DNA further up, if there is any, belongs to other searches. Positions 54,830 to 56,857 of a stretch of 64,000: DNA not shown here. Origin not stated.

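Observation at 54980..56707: GspE/PilB-like ATPase with its catalytic motifs selectively degenerated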

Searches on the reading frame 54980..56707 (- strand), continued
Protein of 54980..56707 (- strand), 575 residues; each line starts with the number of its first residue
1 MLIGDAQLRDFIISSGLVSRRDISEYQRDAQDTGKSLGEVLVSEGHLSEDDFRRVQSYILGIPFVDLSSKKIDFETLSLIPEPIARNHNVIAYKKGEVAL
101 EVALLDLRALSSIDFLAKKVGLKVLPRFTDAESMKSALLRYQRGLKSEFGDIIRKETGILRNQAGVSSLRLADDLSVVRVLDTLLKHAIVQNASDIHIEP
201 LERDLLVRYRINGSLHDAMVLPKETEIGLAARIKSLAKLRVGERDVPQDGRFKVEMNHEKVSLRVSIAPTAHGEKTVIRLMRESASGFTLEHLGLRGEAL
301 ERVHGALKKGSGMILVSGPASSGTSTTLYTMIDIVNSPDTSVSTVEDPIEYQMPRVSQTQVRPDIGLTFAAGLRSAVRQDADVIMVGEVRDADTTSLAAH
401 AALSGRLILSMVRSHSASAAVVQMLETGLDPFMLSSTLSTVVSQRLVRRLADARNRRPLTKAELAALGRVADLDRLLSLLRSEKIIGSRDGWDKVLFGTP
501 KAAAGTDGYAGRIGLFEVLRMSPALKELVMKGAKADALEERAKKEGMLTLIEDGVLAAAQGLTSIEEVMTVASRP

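Call 8: search_solved_structures(query=window:54980-56707:-, show_alignments=2)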
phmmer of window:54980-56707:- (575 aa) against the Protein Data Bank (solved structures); distinct sequences matched with E-value up to 0.001: 28.
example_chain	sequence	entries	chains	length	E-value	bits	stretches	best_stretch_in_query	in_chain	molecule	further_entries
6f8l_G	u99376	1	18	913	3.2e-94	319.5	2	8-570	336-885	Type IV pilus assembly protein PilF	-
3jc8_Ba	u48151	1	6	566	6.6e-94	318.5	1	7-569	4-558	Type IV-A pilus assembly ATPase PilB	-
5zfr_A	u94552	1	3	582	2e-91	310.2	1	7-571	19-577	Type IV pilus biogenesis ATPase PilB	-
5tsg_B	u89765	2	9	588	6.6e-91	308.6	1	8-571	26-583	Type IV pilus biogenesis ATPase PilB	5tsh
6olj_C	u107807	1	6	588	1.1e-90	307.8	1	8-571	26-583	Type IV pilus biogenesis ATPase PilB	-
5oiu_A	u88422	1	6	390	2.3e-77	263.9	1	175-570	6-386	Type IV pilus assembly protein PilF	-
5it5_F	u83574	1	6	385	5e-77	262.8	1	182-570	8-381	ATP binding motif-containing protein PilF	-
6ejf_A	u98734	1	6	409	5.1e-77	262.8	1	182-570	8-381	Type IV pilus assembly protein PilF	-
1p9r_A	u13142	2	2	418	7.8e-77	262.1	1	169-570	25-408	General secretion pathway protein E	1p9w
4ksr_A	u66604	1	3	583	8.4e-77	262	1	169-572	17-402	Type II secretion system protein E, Hemolysin-coregulated protein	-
4kss_A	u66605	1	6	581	8.5e-77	262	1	169-572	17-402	Type II secretion system protein E, hemolysin-coregulated protein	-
4pht_A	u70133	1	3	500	8.9e-74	252.1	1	169-572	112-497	General secretory pathway protein E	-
3jvu_A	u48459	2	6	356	7.3e-24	87.4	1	263-454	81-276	Twitching mobility protein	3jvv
5fl3_A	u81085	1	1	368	4.2e-23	84.9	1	184-424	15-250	PILI RETRACTION PROTEIN PILT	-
2ewv_A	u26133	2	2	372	2e-21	79.3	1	289-454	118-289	twitching motility protein PilT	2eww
5htl_A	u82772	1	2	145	9.1e-10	40.9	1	7-110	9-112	MSHA biogenesis protein MshE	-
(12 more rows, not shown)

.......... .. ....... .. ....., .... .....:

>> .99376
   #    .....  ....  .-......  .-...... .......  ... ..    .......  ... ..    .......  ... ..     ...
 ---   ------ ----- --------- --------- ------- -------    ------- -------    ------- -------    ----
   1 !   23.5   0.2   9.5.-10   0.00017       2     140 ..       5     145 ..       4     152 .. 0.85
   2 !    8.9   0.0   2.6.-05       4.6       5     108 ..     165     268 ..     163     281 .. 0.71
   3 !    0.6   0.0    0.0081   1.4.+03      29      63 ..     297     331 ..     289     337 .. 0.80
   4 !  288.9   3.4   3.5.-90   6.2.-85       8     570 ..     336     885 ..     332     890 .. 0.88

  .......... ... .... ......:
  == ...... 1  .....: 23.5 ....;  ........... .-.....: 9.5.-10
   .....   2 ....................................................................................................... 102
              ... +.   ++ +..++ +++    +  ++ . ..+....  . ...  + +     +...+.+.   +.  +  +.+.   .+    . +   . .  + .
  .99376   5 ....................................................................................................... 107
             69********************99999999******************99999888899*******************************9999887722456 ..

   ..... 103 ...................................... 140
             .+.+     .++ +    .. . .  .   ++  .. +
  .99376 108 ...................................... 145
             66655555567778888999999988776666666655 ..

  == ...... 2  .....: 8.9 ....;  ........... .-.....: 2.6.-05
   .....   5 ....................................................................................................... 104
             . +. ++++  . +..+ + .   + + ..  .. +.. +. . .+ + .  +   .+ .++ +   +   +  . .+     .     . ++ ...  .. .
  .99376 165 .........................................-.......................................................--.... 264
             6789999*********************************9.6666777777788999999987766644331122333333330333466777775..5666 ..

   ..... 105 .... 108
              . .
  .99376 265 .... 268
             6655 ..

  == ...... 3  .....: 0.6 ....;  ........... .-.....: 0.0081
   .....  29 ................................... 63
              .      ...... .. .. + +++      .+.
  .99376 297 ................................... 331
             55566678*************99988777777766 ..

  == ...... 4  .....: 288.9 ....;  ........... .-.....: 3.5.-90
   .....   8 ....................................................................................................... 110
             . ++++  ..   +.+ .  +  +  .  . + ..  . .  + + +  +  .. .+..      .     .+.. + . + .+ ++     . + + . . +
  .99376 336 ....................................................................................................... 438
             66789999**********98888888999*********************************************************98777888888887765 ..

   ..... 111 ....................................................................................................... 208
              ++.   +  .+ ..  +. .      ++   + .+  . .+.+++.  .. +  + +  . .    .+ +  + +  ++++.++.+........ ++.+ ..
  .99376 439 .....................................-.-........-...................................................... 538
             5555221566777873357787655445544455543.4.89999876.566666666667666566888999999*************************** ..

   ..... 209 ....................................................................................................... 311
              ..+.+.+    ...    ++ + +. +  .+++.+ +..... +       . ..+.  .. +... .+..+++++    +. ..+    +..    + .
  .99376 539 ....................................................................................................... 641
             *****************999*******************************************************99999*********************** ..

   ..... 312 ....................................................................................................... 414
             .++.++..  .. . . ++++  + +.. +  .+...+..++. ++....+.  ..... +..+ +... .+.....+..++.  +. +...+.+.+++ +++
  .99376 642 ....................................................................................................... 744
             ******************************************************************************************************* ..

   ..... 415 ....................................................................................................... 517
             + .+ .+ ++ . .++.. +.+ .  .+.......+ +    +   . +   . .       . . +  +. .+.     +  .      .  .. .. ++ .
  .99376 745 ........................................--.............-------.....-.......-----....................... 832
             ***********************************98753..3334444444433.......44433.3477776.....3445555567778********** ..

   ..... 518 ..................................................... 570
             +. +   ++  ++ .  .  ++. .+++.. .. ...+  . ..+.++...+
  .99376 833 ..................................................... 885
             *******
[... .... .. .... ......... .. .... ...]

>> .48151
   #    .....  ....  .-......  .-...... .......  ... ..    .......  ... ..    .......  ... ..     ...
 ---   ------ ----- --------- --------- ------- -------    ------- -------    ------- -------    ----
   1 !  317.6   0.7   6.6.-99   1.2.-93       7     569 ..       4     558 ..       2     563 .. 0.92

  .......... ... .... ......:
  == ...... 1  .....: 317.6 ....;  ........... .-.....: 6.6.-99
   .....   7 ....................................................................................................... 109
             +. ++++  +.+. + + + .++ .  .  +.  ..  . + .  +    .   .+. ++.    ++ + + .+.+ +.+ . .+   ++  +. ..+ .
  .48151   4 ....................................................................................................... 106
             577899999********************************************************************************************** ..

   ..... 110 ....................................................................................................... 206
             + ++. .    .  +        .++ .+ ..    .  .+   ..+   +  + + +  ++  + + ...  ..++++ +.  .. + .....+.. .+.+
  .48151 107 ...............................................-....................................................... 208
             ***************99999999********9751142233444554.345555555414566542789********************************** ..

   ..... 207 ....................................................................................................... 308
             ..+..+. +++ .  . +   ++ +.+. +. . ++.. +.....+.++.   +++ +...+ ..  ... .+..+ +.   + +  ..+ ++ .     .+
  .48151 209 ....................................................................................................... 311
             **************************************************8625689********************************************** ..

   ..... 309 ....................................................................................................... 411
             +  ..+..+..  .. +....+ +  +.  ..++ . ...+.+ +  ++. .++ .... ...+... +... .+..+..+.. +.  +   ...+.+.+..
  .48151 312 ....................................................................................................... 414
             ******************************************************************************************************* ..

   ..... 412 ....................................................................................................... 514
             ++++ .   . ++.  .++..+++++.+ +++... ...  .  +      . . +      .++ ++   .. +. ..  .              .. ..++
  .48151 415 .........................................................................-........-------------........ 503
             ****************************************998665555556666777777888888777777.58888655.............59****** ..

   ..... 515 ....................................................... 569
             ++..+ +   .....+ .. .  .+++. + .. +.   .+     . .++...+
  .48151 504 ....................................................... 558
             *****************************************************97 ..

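Call 11: find_encoding_contigs(protein=window:54980-56707:-, flank=10000, max_places=6)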
Protein window:54980-56707:- (575 aa): 12 contigs read that carry it; 4 places shown.
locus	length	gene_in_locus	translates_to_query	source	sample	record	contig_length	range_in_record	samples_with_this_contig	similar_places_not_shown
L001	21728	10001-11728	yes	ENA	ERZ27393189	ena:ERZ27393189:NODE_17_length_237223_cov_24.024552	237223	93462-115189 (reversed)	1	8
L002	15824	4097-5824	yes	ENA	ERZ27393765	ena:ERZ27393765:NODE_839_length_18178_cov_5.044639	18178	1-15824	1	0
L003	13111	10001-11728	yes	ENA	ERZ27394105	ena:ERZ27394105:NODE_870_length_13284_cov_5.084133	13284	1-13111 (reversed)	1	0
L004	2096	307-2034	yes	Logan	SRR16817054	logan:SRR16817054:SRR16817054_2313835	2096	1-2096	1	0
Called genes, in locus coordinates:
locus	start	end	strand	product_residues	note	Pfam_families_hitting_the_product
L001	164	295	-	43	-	-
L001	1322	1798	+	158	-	-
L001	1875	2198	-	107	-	PF18291:HU-HIG (weak), PF00216:Bac_DNA_binding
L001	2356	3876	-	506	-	PF12072:RNase_Y_N, PF00013:KH_1 (weak), PF01966:HD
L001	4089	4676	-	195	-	PF00574:CLP_protease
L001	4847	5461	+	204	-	PF04452:Methyltrans_RNA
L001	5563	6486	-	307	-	PF05697:Trigger_N, PF05698:Trigger_C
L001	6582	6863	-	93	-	-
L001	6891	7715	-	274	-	PF01442:Apolipoprotein (faint)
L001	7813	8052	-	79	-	-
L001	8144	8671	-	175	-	PF00719:Pyrophosphatase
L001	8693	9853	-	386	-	PF08529:NusA_N, PF00575:S1, PF13184:KH_NusA_1st, PF26594:KH_NusA_2nd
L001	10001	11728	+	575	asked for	PF05157:MshEN, PF00437:T2SSE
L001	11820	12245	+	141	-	PF01475:FUR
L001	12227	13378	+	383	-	PF07907:YibE_F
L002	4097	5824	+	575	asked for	PF05157:MshEN, PF00437:T2SSE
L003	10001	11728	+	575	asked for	PF05157:MshEN, PF00437:T2SSE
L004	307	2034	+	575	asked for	PF05157:MshEN, PF00437:T2SSE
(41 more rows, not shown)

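Call 12: find_encoding_contigs(protein=P0001, flank=10000, max_places=6)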
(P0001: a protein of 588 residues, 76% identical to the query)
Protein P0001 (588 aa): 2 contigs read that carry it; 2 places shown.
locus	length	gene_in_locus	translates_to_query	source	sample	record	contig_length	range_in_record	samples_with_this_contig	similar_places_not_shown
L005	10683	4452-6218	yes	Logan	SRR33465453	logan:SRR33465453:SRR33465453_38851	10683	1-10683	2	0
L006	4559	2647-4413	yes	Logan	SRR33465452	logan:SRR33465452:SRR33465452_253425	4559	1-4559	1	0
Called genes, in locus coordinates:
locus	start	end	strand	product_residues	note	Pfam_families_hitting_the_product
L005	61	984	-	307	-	PF05697:Trigger_N, PF05698:Trigger_C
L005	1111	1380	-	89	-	-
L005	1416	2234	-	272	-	-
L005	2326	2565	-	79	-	-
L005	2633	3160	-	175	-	PF00719:Pyrophosphatase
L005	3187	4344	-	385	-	PF08529:NusA_N, PF00575:S1, PF13184:KH_NusA_1st, PF26594:KH_NusA_2nd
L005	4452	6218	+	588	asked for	PF05157:MshEN, PF00437:T2SSE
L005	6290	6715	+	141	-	PF01475:FUR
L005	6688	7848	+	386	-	PF07907:YibE_F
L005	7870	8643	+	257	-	PF00121:TIM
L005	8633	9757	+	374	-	PF00162:PGK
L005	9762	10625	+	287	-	PF07963:N_methyl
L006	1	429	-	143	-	?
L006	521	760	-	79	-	-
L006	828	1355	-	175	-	PF00719:Pyrophosphatase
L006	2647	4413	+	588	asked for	PF05157:MshEN, PF00437:T2SSE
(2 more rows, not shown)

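Call 20: find_encoding_contigs(protein=P0019, flank=10000, max_places=1)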
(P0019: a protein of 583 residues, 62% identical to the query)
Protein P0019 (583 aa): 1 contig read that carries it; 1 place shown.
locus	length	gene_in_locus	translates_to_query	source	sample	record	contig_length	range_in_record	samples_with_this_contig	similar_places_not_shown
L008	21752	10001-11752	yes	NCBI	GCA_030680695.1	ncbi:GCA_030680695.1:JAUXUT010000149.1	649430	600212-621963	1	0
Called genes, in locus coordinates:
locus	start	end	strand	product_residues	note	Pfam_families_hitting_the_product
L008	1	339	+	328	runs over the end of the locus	PF00078:RVT_1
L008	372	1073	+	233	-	PF20260:PUA_4 (weak), PF04452:Methyltrans_RNA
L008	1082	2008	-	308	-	PF05697:Trigger_N, PF05698:Trigger_C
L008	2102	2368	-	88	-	-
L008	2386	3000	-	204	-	-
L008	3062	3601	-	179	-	PF00719:Pyrophosphatase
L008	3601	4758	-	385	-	PF08529:NusA_N, PF00575:S1, PF13184:KH_NusA_1st, PF26594:KH_NusA_2nd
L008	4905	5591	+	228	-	-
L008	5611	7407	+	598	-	-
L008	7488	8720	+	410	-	-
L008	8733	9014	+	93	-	-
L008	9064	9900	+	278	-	-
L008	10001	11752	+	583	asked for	PF05157:MshEN, PF00437:T2SSE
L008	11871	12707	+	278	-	PF13385:Laminin_G_3 (faint)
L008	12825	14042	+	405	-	PF00482:T2SSF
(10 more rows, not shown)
